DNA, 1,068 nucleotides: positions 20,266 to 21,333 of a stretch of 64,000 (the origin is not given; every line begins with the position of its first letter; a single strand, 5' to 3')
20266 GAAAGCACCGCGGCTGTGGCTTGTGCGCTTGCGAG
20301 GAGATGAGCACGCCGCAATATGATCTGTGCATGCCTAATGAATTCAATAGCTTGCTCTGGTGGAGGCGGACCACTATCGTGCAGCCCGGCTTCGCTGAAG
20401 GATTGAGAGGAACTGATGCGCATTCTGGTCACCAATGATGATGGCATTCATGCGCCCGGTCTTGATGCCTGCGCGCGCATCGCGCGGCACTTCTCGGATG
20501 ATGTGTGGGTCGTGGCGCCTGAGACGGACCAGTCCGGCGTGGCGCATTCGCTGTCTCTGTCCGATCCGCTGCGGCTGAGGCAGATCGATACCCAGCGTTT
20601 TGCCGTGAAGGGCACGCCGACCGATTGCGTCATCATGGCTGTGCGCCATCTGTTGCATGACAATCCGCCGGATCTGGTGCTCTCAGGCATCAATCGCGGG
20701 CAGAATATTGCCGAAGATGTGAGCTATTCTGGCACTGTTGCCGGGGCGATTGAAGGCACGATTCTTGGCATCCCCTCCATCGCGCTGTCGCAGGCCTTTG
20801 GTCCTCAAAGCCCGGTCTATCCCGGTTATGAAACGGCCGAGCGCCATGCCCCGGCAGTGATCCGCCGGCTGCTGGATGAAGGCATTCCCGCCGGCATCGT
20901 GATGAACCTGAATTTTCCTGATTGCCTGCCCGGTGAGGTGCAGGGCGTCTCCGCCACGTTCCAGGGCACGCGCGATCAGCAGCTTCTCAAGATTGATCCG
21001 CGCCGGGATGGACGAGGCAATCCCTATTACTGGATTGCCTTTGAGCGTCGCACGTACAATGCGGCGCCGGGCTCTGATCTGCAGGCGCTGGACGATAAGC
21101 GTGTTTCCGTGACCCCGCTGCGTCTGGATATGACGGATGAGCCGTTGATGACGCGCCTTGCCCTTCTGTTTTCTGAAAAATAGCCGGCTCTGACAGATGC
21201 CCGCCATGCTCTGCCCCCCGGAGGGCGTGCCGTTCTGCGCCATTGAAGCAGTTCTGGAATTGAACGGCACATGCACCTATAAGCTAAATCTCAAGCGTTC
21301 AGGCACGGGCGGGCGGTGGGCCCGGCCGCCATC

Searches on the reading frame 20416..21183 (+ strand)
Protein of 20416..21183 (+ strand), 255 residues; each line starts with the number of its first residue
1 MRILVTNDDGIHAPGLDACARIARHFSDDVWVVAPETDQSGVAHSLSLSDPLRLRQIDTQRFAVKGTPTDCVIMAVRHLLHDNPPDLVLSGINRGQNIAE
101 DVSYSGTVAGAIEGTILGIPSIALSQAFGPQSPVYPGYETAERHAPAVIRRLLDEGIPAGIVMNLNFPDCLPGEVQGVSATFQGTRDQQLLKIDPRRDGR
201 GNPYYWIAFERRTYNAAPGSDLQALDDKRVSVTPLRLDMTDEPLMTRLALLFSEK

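Call 3: search_protein_families(library=pfam, proteins=[window:20416-21183:+])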
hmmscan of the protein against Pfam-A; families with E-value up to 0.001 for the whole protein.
window:20416-21183:+ (255 aa): 1 family
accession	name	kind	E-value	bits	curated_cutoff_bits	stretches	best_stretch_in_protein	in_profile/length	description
PF01975.23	SurE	-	1.4e-59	201.5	22.1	1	3-188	1-187/189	Survival protein SurE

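Call 4: search_protein_families(library=ncbifam, proteins=[window:20416-21183:+])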
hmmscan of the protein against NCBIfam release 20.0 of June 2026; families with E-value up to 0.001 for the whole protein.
window:20416-21183:+ (255 aa): 13 families
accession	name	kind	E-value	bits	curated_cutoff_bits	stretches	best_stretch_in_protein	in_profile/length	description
NF001490.0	PRK00346.1-4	equivalog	3.8e-112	373.6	233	1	1-252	1-251/254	5'/3'-nucleotidase SurE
NF001489.0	PRK00346.1-3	equivalog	1.3e-69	234.3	295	1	1-249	1-242/250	5'/3'-nucleotidase SurE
NF010541.0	PRK13931.1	equivalog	1.7e-68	230.9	422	1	1-248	1-256/261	5'/3'-nucleotidase SurE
NF001492.0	PRK00346.2-2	equivalog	5e-64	216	271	1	1-248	4-252/261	5'/3'-nucleotidase SurE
NF001494.0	PRK00346.2-4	equivalog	1.6e-61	208.1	313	1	2-246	3-251/259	5'/3'-nucleotidase SurE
TIGR00087.1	surE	equivalog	3e-60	203.7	135.1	1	1-240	1-252/252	5'/3'-nucleotidase SurE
NF001491.0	PRK00346.2-1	equivalog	2.9e-55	187.3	290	1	1-245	3-255/266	5'/3'-nucleotidase SurE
NF001488.0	PRK00346.1-1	equivalog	1.4e-54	185.1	396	1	1-241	1-233/253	5'/3'-nucleotidase SurE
NF001493.0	PRK00346.2-3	equivalog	1.7e-52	178.7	230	1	1-176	5-184/269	5'/3'-nucleotidase SurE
NF010545.0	PRK13935.1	equivalog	2.9e-51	174.1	365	1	1-249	1-246/254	stationary phase survival protein SurE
NF010542.0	PRK13932.1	equivalog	1.7e-50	171.7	436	1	2-248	11-254/261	stationary phase survival protein SurE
NF010543.0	PRK13933.1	equivalog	5.2e-46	157.2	280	1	1-253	1-252/253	stationary phase survival protein SurE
NF010544.0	PRK13934.1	equivalog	3e-41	141.3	325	1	1-240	1-242/266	stationary phase survival protein SurE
